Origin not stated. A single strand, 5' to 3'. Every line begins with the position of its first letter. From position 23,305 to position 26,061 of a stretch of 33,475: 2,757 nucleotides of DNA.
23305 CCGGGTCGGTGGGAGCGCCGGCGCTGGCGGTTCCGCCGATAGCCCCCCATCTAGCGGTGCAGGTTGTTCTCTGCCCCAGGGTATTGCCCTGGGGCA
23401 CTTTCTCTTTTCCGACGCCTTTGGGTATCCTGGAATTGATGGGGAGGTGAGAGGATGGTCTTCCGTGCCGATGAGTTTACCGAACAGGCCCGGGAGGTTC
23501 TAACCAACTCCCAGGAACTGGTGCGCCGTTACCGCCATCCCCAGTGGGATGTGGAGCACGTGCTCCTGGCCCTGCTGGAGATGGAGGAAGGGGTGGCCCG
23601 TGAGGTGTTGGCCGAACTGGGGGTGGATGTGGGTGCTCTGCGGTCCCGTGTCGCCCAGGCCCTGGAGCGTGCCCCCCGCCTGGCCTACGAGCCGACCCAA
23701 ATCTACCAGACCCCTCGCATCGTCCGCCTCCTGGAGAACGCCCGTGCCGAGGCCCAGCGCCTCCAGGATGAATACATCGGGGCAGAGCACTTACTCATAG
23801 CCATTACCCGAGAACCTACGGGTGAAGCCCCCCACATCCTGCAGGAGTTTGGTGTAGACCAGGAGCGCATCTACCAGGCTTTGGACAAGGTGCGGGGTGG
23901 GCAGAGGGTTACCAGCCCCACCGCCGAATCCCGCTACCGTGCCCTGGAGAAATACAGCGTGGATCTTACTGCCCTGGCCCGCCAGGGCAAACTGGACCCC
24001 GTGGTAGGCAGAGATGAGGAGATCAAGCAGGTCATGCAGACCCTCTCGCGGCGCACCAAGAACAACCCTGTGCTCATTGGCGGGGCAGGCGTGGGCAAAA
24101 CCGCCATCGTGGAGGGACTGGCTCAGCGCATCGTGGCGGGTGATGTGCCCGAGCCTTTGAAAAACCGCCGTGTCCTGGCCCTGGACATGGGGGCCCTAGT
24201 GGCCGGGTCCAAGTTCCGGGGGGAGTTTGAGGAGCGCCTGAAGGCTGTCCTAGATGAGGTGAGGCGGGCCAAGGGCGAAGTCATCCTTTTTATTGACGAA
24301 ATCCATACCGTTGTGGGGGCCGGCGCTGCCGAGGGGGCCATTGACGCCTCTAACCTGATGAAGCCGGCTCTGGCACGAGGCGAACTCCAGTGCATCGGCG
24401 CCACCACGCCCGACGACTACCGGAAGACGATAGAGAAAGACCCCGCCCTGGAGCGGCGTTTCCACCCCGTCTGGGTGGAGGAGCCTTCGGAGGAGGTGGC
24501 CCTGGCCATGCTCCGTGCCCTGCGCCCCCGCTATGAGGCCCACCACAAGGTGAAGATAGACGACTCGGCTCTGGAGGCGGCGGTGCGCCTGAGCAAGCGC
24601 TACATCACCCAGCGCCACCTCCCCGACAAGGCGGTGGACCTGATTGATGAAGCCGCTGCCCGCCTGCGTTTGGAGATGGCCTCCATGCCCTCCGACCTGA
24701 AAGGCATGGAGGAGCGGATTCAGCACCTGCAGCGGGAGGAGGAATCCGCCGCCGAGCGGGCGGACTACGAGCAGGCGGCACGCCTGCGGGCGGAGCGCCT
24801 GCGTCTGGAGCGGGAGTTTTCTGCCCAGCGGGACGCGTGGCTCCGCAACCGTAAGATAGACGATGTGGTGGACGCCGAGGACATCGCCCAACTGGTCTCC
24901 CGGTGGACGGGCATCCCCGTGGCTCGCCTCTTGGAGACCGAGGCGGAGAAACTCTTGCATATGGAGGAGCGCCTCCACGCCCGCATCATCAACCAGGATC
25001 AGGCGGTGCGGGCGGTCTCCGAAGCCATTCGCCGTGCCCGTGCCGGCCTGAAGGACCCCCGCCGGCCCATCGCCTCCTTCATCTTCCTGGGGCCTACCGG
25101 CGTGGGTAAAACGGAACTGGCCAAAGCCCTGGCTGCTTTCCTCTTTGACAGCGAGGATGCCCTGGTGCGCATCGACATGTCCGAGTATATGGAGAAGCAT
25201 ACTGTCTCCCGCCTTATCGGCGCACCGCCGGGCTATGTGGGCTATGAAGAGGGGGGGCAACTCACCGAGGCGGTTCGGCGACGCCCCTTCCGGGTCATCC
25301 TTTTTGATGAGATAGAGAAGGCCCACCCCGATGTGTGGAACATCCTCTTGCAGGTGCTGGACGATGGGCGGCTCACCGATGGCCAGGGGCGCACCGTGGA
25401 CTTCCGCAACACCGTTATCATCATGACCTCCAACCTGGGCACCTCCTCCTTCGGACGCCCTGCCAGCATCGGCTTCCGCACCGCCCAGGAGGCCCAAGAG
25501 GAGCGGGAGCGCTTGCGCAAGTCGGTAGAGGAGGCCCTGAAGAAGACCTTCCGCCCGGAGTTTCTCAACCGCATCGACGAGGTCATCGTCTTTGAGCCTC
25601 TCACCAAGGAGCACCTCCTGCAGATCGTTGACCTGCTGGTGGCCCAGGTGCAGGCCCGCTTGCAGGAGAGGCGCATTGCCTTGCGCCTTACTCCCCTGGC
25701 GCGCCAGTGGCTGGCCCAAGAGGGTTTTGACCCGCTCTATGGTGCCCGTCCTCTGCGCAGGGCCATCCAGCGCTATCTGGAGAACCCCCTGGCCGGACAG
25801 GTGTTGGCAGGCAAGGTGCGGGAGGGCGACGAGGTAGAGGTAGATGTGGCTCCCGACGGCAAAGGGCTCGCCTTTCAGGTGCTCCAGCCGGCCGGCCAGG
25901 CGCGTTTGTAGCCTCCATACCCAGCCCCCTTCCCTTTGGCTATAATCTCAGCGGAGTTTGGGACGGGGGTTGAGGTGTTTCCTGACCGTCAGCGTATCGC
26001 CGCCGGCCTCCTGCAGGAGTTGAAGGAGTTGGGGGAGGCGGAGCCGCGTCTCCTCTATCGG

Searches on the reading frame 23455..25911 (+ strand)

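Call 87: search_protein_families(library=pfam, proteins=[window:23455-25911:+], max_evalue=0.001)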
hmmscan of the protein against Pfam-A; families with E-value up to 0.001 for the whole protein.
window:23455-25911:+ (818 aa): 23 families
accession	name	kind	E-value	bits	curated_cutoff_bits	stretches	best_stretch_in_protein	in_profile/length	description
PF07724.20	AAA_2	-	9.7e-73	244.1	27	1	537-710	1-166/166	AAA domain (Cdc48 subfamily)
PF17871.7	AAA_lid_9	-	3.3e-34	117.4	22.8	1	345-446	1-102/104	AAA lid domain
PF10431.15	ClpB_D2-small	-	7.1e-29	100.1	21.9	1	716-796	1-81/81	C-terminal, D2-small domain, of ClpB protein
PF02861.25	Clp_N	-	2.1e-26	92.3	20.7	2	96-148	1-53/53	Clp amino terminal domain, pathogenicity island component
PF00004.35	AAA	-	5.5e-22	79.1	21.2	2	206-318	2-109/131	ATPase family associated with various cellular activities (AAA)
PF07728.20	AAA_5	-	4.1e-19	69.4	22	1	542-662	2-124/139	AAA domain (dynein-related subfamily)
PF13401.12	AAA_22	-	6.9e-10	39.8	27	1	543-636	9-109/130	AAA domain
PF00158.32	Sigma54_activat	-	1.2e-08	35.3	20.2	1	534-658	17-141/168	Sigma-54 interaction domain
PF13191.12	AAA_16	-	2.2e-08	35.2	32.6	1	183-227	2-49/167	AAA ATPase domain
PF01637.24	ATPase_2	-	3e-07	30.9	33.2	0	185-225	3-43/225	ATPase domain predominantly from Archaea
PF13173.12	AAA_14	-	9.1e-07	29.4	27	0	206-289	6-77/129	AAA domain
PF13521.12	AAA_28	-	1.8e-06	28.7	27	0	206-235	3-32/164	AAA domain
PF20720.3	nSTAND3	-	1.8e-05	24.9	27.2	0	543-582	21-60/155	Novel STAND NTPase 3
PF05621.17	TniB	-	2.7e-05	24.1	22.4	0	191-342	24-185/189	Bacterial TniB protein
PF01695.23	IstB_IS21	-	3e-05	24.1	24.1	0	542-560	95-113/238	IstB-like ATP binding protein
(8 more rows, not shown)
